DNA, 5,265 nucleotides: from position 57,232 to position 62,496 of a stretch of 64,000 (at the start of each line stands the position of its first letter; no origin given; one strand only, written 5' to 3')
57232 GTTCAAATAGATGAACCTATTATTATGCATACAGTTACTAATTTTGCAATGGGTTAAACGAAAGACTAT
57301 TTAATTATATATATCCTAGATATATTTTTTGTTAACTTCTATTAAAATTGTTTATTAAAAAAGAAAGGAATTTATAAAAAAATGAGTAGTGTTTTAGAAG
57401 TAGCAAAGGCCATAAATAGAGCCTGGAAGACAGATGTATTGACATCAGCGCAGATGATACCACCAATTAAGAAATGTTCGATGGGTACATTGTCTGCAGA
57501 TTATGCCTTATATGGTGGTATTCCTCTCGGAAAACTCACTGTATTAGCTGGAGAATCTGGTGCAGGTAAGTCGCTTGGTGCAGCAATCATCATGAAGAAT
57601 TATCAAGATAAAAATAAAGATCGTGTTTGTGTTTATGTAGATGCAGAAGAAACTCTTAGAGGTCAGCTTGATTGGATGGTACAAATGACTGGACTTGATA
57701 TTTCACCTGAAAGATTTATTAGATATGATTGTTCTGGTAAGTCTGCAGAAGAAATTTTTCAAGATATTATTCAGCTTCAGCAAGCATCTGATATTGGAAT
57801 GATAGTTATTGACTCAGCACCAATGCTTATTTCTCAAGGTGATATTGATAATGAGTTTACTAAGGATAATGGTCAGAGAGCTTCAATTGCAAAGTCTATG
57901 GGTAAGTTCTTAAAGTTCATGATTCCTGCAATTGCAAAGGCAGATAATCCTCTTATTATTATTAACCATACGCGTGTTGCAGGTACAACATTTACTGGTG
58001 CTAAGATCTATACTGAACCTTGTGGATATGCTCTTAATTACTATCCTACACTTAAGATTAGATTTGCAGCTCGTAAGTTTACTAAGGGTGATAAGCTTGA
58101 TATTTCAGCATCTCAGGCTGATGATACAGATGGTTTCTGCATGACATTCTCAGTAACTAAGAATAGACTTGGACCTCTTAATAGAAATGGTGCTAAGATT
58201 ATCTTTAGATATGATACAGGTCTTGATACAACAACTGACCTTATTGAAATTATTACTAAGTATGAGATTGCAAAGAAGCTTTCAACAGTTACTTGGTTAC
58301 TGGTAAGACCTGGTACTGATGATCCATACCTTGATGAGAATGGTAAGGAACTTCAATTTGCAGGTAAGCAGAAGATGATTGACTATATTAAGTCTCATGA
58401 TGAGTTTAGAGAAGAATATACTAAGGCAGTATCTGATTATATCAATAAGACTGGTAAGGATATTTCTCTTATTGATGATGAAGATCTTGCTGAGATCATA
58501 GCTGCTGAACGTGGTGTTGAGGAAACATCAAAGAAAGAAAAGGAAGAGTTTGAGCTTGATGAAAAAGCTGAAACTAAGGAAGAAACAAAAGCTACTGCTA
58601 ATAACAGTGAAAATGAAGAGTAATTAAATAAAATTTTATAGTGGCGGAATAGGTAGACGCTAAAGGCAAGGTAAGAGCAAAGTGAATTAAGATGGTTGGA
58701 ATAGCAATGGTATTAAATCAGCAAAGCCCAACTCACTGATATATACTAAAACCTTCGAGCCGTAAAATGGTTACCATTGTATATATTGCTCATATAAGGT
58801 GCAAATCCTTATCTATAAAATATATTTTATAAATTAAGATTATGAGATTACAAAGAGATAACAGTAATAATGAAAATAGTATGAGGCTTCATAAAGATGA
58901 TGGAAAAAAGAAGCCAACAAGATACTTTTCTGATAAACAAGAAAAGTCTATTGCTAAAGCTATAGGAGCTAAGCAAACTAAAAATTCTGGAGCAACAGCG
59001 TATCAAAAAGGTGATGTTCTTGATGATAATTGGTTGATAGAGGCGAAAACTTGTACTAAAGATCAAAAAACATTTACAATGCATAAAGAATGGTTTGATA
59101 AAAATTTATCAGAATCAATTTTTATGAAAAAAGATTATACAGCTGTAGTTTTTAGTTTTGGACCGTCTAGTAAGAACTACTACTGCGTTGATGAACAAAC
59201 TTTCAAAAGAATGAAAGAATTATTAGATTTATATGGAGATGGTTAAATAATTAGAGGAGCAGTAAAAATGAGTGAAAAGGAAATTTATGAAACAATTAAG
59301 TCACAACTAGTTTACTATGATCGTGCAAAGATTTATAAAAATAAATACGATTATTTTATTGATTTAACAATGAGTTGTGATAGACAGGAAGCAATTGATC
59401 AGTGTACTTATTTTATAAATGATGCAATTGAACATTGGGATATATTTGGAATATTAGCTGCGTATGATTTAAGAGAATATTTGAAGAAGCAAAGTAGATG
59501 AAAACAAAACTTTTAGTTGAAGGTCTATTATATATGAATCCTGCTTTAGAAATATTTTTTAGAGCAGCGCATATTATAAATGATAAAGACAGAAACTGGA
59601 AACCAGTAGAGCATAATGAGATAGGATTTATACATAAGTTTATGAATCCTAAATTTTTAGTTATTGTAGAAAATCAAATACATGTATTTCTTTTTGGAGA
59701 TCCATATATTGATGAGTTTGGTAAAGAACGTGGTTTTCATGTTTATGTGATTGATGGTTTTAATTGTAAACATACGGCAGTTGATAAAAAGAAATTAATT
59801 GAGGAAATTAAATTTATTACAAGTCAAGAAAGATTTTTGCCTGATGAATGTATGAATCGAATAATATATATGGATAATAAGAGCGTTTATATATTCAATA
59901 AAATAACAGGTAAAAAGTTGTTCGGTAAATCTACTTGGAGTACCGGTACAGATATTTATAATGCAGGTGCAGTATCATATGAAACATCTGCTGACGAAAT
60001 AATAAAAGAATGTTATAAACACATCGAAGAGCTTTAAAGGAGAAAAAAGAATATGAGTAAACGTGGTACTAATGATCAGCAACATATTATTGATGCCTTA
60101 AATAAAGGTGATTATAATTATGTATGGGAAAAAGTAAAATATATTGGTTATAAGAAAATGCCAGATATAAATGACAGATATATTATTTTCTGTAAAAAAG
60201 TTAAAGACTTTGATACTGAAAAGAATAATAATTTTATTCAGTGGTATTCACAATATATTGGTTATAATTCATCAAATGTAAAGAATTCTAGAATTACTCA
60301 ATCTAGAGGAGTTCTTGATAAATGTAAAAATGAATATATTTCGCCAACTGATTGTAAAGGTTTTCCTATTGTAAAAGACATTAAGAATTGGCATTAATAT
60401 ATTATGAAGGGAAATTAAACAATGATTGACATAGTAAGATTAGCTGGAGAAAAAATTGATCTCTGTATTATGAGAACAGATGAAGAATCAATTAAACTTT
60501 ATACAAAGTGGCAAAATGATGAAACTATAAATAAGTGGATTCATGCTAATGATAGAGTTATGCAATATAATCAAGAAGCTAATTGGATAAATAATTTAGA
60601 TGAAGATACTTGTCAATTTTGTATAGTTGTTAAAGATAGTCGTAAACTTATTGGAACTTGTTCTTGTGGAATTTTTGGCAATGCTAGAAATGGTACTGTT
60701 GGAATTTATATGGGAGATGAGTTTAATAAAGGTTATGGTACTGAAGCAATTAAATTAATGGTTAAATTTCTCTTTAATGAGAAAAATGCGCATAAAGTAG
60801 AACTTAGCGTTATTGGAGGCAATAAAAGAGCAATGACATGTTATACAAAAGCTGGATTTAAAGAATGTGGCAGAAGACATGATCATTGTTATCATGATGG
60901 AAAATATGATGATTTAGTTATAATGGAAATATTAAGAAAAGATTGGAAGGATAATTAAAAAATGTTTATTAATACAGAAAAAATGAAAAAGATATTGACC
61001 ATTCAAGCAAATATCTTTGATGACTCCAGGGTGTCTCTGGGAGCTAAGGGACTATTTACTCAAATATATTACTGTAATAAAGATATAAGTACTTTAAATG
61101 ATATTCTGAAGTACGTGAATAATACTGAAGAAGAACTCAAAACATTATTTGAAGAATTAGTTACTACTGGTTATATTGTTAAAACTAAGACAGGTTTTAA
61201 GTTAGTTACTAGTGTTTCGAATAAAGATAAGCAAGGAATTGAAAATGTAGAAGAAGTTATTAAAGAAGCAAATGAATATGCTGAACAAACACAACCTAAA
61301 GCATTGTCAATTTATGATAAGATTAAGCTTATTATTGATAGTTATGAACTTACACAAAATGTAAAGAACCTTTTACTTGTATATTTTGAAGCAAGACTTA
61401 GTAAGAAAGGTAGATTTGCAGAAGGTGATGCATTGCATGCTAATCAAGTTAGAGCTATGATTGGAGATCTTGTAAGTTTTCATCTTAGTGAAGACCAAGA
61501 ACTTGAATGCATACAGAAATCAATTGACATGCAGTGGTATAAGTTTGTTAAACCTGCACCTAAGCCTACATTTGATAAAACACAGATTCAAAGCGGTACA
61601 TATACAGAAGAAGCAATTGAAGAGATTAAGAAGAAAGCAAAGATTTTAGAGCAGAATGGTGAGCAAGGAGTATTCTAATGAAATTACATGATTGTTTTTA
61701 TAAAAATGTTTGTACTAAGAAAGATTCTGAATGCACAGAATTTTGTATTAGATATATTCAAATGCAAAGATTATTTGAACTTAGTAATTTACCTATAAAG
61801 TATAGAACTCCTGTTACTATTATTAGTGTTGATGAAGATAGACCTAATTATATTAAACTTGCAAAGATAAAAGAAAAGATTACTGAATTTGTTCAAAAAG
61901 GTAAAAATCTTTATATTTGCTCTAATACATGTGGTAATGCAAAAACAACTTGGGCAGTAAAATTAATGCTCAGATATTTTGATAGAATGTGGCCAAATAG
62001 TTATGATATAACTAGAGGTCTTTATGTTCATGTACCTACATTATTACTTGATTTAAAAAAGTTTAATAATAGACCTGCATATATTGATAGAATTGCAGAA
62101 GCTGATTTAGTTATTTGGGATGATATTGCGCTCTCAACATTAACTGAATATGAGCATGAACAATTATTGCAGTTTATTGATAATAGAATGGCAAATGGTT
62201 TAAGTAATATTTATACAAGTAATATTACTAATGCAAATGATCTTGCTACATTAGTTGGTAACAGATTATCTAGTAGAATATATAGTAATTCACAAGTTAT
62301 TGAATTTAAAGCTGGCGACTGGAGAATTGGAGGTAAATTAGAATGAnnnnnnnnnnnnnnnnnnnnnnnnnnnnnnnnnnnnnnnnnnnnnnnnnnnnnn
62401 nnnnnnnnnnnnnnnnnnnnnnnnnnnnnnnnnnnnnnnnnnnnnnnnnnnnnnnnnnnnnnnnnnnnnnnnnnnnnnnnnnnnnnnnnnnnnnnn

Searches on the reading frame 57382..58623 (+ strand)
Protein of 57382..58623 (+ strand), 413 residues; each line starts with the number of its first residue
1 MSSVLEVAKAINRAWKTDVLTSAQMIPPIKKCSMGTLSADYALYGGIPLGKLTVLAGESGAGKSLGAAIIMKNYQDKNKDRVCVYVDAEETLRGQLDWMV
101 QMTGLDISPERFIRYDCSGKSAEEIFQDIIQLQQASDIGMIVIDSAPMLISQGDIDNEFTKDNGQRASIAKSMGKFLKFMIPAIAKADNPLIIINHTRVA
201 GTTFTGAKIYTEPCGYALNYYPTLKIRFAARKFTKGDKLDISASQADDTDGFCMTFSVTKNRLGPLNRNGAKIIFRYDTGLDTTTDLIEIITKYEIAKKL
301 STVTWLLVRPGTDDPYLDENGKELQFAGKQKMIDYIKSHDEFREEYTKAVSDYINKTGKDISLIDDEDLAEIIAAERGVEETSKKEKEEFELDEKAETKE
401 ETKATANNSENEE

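Call 13: search_protein_families(library=phrogs, proteins=[window:57382-58623:+], max_evalue=0.001)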
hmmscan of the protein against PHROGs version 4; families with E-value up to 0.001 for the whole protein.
window:57382-58623:+ (413 aa): 4 families
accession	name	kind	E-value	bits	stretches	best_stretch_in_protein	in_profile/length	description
phrog_97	-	other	5.1e-45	155.6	2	6-232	26-255/506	UvsX-like recombinase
phrog_8337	-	DNA, RNA and nucleotide metabolism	5.7e-18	66.3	1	10-198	28-211/273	DNA repair protein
phrog_19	-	DNA, RNA and nucleotide metabolism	4.1e-05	23.6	1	44-145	347-465/621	DnaB-like replicative helicase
phrog_239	-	DNA, RNA and nucleotide metabolism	0.00027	21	1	39-155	348-486/801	DNA primase/helicase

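Call 41: find_related_loci(query=window:57382-58623:+, collection=viral_contigs, flank=3000)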
Query window:57382-58623:+ (413 aa) in viral_contigs; peptide patterns used: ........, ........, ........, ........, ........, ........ (x = any residue, [..] = any of these).
43 stretches matched a pattern; 8 encode a relative of the query (tblastn E <= 1e-3); 8 distinct loci.
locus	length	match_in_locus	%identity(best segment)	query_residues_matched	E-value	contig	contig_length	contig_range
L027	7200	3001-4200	74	1-402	0e+0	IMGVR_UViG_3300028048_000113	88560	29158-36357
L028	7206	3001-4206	73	3-403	0e+0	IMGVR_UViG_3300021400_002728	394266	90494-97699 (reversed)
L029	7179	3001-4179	73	1-391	0e+0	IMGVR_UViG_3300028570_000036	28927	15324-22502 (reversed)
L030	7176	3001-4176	72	1-390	0e+0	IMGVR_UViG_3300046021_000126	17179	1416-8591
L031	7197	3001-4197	72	3-400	0e+0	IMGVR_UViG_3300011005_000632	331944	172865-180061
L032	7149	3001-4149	73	1-380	0e+0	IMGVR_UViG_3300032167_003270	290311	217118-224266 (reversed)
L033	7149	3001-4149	73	1-380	0e+0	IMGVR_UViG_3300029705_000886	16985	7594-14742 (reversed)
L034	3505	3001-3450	28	43-197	2e-9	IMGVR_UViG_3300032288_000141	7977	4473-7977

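Call 64: search_dna_similar(query=window:57382-58623:+, collection=phages, mode=protein, max_rows=12)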
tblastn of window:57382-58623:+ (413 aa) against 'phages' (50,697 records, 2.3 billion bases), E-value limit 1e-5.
Records with a match: 504; places in all: 504; records where one place covers at least 80% of the query: 35.
Best place of each record, by identity: <60% 504.
By first word of the organism name: Synechococcus 220; Cyanophage 46; Klebsiella 41; Clostridium 36; Prochlorococcus 20; Pseudomonas 12; Escherichia 11; Aeromonas 11; Microcystis 9; Salmonella 9; and 28 more.
By host as written in the record: - 103; Synechococcus 97; Clostridium sporogenes ATCC-15579 30; Synechococcus sp. 22; Klebsiella pneumoniae 20; Synechococcus sp. WH7803 14; Synechococcus sp. WH 7803 11; Synechococcus sp. WH8102 10; and 104 more.
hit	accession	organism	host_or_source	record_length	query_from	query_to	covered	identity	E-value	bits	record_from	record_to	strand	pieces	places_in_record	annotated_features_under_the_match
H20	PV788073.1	Clostridium phage CS19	Clostridium sporogenes ATCC-15579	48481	7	344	82%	28.1%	9e-19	95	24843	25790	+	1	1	UvsX-like recombinase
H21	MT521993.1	Gordonia phage RedWattleHog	Gordonia terrae 3612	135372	6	372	89%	25.6%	3e-13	78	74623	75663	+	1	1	80: RecA-like DNA recombinase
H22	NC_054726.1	Gordonia phage Stormageddon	Gordonia terrae CAG3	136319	6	372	89%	25.6%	3e-13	78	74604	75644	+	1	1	77: RecA-like DNA recombinase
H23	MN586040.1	Gordonia phage Stormageddon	Gordonia terrae CAG3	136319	6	372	89%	25.6%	3e-13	78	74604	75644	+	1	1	77: RecA-like DNA recombinase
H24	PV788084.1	Clostridium phage CS33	Clostridium sporogenes ATCC-15579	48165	7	356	85%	26.7%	1e-18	94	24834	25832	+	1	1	UvsX-like recombinase | hypothetical protein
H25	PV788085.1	Clostridium phage CS35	Clostridium sporogenes ATCC-15579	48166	7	356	85%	26.7%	1e-18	94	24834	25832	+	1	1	UvsX-like recombinase | hypothetical protein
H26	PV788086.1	Clostridium phage CS36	Clostridium sporogenes ATCC-15579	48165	7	356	85%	26.7%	1e-18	94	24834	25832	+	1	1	UvsX-like recombinase | hypothetical protein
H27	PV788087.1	Clostridium phage CS37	Clostridium sporogenes ATCC-15579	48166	7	356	85%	26.7%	1e-18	94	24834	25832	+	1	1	UvsX-like recombinase | hypothetical protein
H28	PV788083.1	Clostridium phage CS32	Clostridium sporogenes ATCC-15579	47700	7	356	85%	26.7%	2e-18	94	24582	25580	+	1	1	UvsX-like recombinase | hypothetical protein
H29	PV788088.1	Clostridium phage CS38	Clostridium sporogenes ATCC-15579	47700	7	356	85%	26.7%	2e-18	94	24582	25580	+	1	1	UvsX-like recombinase | hypothetical protein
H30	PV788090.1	Clostridium phage CS43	Clostridium sporogenes ATCC-15579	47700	7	356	85%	26.7%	2e-18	94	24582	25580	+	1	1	UvsX-like recombinase | hypothetical protein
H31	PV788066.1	Clostridium phage CS06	Clostridium sporogenes ATCC-15579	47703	7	356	85%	26.7%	2e-18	94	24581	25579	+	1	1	UvsX-like recombinase | hypothetical protein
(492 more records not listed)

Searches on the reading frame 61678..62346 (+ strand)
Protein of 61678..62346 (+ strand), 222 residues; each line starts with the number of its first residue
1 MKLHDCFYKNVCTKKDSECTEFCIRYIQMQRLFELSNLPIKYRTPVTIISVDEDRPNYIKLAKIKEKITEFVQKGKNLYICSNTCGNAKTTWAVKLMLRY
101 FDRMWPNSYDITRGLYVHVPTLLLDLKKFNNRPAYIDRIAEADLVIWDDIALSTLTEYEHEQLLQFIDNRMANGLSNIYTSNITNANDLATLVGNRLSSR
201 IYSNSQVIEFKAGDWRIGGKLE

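Call 13: search_protein_families(library=phrogs, proteins=[window:61678-62346:+], max_evalue=0.001)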
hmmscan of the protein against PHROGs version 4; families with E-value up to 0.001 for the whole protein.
window:61678-62346:+ (222 aa): 3 families
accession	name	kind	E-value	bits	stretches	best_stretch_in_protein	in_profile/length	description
phrog_50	-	DNA, RNA and nucleotide metabolism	4.5e-32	112.8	2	85-219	378-513/570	DnaC-like helicase loader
phrog_3277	-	DNA, RNA and nucleotide metabolism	2.7e-14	54.3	1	71-217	4-154/168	DnaC-like helicase loader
phrog_26922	-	DNA, RNA and nucleotide metabolism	1.1e-05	26.9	1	139-209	9-78/92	DnaC-like helicase loader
